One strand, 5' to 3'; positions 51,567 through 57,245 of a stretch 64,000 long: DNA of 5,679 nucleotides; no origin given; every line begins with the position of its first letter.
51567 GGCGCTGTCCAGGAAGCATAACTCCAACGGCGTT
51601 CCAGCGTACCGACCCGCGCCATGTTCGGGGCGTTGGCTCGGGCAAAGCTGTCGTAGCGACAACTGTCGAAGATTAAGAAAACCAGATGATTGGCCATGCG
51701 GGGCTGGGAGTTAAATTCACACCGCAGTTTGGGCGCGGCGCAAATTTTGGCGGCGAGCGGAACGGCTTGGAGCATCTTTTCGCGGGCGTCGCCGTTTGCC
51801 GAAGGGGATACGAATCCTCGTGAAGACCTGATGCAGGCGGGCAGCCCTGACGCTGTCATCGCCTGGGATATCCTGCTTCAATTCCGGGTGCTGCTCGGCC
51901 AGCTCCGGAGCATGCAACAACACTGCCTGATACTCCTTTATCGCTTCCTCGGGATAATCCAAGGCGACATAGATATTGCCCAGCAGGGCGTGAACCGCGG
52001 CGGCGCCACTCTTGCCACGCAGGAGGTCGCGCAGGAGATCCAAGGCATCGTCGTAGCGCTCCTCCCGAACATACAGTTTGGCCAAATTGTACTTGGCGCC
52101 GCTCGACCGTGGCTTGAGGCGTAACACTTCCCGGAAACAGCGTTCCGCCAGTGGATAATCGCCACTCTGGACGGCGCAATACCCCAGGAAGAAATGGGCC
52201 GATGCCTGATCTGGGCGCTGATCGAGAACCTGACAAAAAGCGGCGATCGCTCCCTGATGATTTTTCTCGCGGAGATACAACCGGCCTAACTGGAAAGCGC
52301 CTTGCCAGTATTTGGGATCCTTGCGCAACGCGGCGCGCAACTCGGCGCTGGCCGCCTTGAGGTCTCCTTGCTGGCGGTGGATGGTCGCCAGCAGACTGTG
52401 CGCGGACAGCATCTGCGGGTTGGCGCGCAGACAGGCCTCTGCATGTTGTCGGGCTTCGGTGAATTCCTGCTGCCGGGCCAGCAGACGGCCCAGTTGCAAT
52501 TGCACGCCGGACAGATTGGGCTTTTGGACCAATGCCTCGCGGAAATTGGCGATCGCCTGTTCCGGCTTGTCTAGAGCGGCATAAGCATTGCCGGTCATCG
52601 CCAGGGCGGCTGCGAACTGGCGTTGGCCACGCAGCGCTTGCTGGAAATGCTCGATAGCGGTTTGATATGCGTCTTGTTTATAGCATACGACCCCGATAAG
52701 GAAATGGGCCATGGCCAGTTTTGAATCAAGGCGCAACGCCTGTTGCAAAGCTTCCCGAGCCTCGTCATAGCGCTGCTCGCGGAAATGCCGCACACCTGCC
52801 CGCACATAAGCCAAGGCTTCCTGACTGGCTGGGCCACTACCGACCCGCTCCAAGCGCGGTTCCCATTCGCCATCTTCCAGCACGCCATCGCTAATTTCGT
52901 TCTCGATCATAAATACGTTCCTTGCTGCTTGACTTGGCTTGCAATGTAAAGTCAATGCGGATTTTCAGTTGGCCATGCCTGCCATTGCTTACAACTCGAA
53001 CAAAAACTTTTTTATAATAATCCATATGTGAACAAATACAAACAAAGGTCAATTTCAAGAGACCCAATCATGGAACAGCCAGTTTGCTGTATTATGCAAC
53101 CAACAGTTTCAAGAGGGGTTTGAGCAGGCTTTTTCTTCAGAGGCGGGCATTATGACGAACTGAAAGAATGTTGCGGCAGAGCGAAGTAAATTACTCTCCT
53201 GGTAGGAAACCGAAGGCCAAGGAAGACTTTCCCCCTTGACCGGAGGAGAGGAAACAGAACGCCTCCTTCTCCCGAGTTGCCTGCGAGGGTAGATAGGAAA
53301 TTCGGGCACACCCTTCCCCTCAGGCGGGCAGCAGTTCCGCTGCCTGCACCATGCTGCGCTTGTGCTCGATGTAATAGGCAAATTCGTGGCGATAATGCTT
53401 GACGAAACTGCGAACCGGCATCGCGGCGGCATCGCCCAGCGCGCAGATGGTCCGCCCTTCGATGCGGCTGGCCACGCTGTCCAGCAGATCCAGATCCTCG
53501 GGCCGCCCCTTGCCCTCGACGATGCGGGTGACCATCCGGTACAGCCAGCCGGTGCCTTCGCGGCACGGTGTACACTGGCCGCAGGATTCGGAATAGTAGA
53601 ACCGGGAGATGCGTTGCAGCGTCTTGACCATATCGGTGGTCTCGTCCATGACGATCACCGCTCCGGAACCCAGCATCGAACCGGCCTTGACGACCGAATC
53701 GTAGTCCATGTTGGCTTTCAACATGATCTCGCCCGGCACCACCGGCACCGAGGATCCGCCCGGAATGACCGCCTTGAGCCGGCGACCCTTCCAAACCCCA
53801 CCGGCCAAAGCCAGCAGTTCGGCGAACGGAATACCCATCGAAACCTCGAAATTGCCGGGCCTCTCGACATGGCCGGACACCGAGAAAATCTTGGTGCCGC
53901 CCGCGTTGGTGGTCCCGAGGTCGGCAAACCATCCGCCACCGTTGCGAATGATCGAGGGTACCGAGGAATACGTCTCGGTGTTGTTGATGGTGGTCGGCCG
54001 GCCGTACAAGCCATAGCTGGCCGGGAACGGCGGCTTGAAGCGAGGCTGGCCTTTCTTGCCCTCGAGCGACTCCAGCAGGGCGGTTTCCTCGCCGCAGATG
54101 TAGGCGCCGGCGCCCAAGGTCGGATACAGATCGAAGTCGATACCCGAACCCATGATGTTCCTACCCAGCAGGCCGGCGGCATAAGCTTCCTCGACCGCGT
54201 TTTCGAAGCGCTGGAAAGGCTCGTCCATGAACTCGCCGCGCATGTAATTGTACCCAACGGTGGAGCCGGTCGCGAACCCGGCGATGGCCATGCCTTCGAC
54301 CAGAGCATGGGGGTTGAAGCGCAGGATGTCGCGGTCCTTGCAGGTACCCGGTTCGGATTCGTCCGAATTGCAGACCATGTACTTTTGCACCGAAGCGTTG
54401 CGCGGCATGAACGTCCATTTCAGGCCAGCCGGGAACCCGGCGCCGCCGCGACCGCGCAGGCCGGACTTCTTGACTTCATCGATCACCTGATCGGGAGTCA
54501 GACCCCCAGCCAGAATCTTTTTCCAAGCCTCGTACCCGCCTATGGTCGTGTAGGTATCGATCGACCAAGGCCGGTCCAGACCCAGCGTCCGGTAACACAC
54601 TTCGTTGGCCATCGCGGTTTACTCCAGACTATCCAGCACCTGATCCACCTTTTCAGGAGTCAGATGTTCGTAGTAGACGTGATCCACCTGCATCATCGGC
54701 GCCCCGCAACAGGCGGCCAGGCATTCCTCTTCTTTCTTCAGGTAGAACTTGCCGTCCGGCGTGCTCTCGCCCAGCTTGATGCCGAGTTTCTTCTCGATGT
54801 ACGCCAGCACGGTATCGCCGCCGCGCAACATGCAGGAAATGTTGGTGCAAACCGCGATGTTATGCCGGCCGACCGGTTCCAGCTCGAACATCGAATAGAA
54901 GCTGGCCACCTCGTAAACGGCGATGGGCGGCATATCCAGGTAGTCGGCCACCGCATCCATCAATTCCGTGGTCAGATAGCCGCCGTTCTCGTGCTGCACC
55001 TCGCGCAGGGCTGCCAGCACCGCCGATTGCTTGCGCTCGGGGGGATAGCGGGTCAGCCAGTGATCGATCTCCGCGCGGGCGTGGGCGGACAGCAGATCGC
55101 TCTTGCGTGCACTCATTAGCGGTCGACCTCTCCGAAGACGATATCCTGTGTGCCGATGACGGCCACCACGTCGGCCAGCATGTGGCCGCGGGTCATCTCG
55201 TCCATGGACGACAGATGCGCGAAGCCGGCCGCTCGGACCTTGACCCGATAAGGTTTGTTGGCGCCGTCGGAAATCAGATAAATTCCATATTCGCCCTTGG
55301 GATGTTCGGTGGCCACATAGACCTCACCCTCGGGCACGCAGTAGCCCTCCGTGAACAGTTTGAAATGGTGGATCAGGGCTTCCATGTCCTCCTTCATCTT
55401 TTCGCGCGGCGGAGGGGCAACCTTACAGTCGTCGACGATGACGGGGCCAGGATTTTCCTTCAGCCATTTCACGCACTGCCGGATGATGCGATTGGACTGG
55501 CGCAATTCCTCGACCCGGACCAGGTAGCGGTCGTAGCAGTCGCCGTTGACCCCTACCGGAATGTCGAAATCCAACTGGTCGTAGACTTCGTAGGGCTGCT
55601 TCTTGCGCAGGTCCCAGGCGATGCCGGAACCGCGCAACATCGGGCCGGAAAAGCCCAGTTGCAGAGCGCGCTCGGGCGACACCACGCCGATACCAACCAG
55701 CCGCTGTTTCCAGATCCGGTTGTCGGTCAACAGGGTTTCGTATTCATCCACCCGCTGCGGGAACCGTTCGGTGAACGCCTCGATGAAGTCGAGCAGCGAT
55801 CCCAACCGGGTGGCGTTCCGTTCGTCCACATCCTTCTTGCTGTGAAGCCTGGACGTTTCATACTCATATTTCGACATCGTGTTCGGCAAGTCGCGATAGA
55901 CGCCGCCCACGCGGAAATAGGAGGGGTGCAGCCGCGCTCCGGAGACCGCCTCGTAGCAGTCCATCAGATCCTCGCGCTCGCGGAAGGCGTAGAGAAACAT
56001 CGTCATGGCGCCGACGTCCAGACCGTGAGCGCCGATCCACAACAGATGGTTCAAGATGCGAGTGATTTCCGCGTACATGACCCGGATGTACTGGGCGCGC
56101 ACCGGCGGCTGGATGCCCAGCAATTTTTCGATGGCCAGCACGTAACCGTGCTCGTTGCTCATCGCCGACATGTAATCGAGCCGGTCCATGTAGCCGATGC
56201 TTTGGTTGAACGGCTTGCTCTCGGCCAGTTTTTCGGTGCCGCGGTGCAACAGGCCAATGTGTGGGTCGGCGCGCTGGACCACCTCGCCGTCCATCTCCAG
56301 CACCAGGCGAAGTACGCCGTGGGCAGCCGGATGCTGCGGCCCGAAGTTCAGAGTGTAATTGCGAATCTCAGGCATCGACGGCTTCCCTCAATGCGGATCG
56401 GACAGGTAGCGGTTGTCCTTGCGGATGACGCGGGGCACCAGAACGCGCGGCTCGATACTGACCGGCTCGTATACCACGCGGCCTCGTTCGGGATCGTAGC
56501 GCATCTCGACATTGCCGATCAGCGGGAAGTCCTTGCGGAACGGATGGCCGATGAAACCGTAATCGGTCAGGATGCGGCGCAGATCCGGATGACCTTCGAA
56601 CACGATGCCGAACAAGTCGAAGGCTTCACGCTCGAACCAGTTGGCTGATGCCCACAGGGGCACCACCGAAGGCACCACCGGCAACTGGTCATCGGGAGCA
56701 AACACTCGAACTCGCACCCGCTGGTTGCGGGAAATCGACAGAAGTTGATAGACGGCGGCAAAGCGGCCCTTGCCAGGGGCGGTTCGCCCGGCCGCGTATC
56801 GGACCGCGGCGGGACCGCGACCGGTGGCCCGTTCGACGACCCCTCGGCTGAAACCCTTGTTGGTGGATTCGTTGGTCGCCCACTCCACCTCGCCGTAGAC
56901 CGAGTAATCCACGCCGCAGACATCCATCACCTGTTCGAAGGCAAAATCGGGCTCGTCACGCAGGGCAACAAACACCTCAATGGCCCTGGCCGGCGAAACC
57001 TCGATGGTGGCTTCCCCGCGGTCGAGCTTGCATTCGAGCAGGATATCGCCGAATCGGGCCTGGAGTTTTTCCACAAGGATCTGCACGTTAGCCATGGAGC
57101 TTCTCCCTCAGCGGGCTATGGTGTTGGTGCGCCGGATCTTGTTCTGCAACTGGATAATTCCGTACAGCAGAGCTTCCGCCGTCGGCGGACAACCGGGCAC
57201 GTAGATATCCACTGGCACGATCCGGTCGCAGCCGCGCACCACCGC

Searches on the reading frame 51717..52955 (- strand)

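Call 6: search_protein_families(library=pfam, proteins=[window:51717-52955:-], max_evalue=0.01)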
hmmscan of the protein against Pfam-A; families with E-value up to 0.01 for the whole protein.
window:51717-52955:- (412 aa): 31 families (the best 25 are shown)
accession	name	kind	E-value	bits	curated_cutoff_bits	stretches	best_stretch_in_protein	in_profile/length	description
PF13432.12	TPR_16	-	3e-45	152.6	32.7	8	222-283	2-63/65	Tetratricopeptide repeat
PF07719.23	TPR_2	-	2.6e-43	143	27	7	47-78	1-32/34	Tetratricopeptide repeat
PF00515.34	TPR_1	-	2.6e-33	112.9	27.8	3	81-108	1-28/34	Tetratricopeptide repeat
PF13181.12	TPR_8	-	1.6e-31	106.2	25.7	0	251-282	1-32/34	Tetratricopeptide repeat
PF13414.12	TPR_11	-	9.6e-28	96.1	26.8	3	57-94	4-41/42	TPR repeat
PF14559.12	TPR_19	-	1.3e-27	96.4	25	6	261-312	1-52/68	Tetratricopeptide repeat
PF13428.12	TPR_14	-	1.1e-25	87.9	23.5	3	186-226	4-44/44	Tetratricopeptide repeat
PF13424.12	TPR_12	-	3e-24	85.4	30.1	5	47-112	3-76/77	Tetratricopeptide repeat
PF23914.1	TPR_CcmH_CycH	-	8.1e-22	78.2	42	3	244-350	43-152/158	Cytochrome c-type biogenesis protein H TPR domain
PF13176.12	TPR_7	-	2.7e-19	68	27.9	0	289-313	3-27/36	Tetratricopeptide repeat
PF12895.13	ANAPC3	-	4e-16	59.5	27.2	4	247-309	19-80/82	Anaphase-promoting complex, cyclosome, subunit 3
PF13431.12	TPR_17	-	2.4e-15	55.9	24.4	0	207-237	3-33/34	Tetratricopeptide repeat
PF24575.1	TPR_Slam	-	5e-15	56.3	35.2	2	128-171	60-103/104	Surface lipoprotein assembly modifier, N-terminal TPR repeats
PF13371.12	TPR_9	-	5.5e-13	49.2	35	2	223-284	1-62/73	Tetratricopeptide repeat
PF25063.1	ARM_TT21_C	-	7.1e-13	49.3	35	2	58-115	106-163/209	Tetratricopeptide repeat protein 21 C-terminal ARM domain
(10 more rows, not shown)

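Call 105: search_protein_families(library=ncbifam, proteins=[window:51717-52955:-], max_evalue=0.001)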
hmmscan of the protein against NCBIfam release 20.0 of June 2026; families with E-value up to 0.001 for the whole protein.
window:51717-52955:- (412 aa): 36 families (the best 25 are shown)
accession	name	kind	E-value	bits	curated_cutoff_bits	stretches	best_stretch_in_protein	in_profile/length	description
TIGR02917.1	PEP_TPR_lipo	equivalog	1.4e-39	135.7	312.2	3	223-350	607-734/899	XrtA/PEP-CTERM system TPR-repeat protein PrsT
NF040959.1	MamA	equivalog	1.1e-29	103.4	200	3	242-352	62-172/204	magnetosome protein MamA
TIGR02521.1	type_IV_pilW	equivalog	3.3e-21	75.9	154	3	151-308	33-192/234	type IV pilus biogenesis/stability protein PilW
NF008757.0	PRK11788.1-5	equivalog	9.1e-20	71.2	363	1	49-195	182-328/388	lipopolysaccharide assembly protein LapB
NF033920.0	C39_PA2778_fam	equivalog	5.7e-19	68.5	150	3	35-143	144-252/255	PA2778 family cysteine peptidase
NF033758.1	gliding_GltE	equivalog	1.2e-18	67.3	225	2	130-354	101-325/411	adventurous gliding motility TPR repeat lipoprotein GltE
NF033762.1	social_mot_Tgl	equivalog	3e-18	66.1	225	1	80-274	30-227/252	social motility TPR repeat lipoprotein Tgl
TIGR02795.1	tol_pal_ybgF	equivalog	5.6e-18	65.7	90.1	2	49-149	4-110/119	tol-pal system protein YbgF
TIGR00540.1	TPR_hemY_coli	hypoth_equivalog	1.7e-17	63.3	142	2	128-205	305-381/385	heme biosynthesis-associated TPR protein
NF008756.0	PRK11788.1-4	equivalog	2.1e-17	63.3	474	1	56-189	189-322/389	lipopolysaccharide assembly protein LapB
NF047371.1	FlcA_CTERM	equivalog_domain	6.9e-16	57.8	300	2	46-142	437-534/646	periplasmic flagellar collar protein FlcA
NF047507.1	TPR_BatC_Lepto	exception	2.8e-15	56.4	175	1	51-158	28-139/214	TPR repeat-containing protein BatC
NF008753.0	PRK11788.1-1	equivalog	3.7e-13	49.4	395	1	47-189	180-322/389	lipopolysaccharide assembly protein LapB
TIGR02552.1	LcrH_SycD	equivalog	1e-12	47.9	104.8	2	195-285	30-120/136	SycD/LcrH family type III secretion system chaperone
NF008391.2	PRK11189.1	equivalog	4.5e-12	46.1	250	1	238-308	86-156/297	lipoprotein NlpI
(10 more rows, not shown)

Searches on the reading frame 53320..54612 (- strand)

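Call 6: search_protein_families(library=pfam, proteins=[window:53320-54612:-], max_evalue=0.01)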
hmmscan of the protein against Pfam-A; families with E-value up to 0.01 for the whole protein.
window:53320-54612:- (430 aa): 4 families
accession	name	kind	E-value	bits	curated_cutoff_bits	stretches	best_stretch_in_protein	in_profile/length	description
PF01512.22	Complex1_51K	-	1.3e-39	135.9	31.2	1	47-219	1-149/150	Nuo51 FMN-binding domain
PF10589.14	NADH_4Fe-4S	-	4e-32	110.4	23.5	1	332-412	3-83/85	NADH-ubiquinone oxidoreductase-F iron-sulfur binding region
PF10531.15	SLBB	-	2.1e-10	40.7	27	1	243-288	2-51/55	SLBB domain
PF22461.2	SLBB_2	-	3e-10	40.5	27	1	241-301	1-64/79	SLBB domain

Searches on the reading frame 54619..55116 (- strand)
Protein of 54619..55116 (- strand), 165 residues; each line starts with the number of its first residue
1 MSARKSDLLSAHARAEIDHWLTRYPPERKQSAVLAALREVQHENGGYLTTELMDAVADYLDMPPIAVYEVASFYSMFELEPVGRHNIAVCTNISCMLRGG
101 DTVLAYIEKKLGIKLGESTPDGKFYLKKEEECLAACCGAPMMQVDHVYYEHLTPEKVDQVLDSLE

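Call 6: search_protein_families(library=pfam, proteins=[window:54619-55116:-], max_evalue=0.01)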
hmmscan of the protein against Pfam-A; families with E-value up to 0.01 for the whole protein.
window:54619-55116:- (165 aa): 1 family
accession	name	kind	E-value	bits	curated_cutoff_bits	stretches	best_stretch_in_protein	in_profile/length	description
PF01257.25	2Fe-2S_thioredx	-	7.2e-52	175.5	24.8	1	18-164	2-144/145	Thioredoxin-like [2Fe-2S] ferredoxin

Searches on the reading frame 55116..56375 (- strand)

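Call 6: search_protein_families(library=pfam, proteins=[window:55116-56375:-], max_evalue=0.01)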
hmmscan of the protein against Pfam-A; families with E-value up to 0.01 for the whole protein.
window:55116-56375:- (419 aa): 1 family
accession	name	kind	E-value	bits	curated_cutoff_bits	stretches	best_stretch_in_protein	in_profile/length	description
PF00346.24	Complex1_49kDa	-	1e-119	399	24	2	195-419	49-271/271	Respiratory-chain NADH dehydrogenase, 49 Kd subunit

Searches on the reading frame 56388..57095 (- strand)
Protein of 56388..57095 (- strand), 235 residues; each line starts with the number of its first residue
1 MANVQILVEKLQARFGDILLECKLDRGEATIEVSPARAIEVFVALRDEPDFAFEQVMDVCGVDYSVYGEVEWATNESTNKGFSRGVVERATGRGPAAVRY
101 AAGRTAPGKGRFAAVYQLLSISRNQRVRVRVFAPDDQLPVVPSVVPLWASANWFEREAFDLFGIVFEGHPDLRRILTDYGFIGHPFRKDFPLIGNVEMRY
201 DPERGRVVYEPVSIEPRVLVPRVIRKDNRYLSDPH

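Call 6: search_protein_families(library=pfam, proteins=[window:56388-57095:-], max_evalue=0.01)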
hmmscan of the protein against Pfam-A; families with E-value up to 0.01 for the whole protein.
window:56388-57095:- (235 aa): 1 family
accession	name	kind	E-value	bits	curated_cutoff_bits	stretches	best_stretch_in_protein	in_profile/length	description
PF00329.25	Complex1_30kDa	-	4.3e-43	147.3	22.5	1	31-194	1-122/124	Respiratory-chain NADH dehydrogenase, 30 Kd subunit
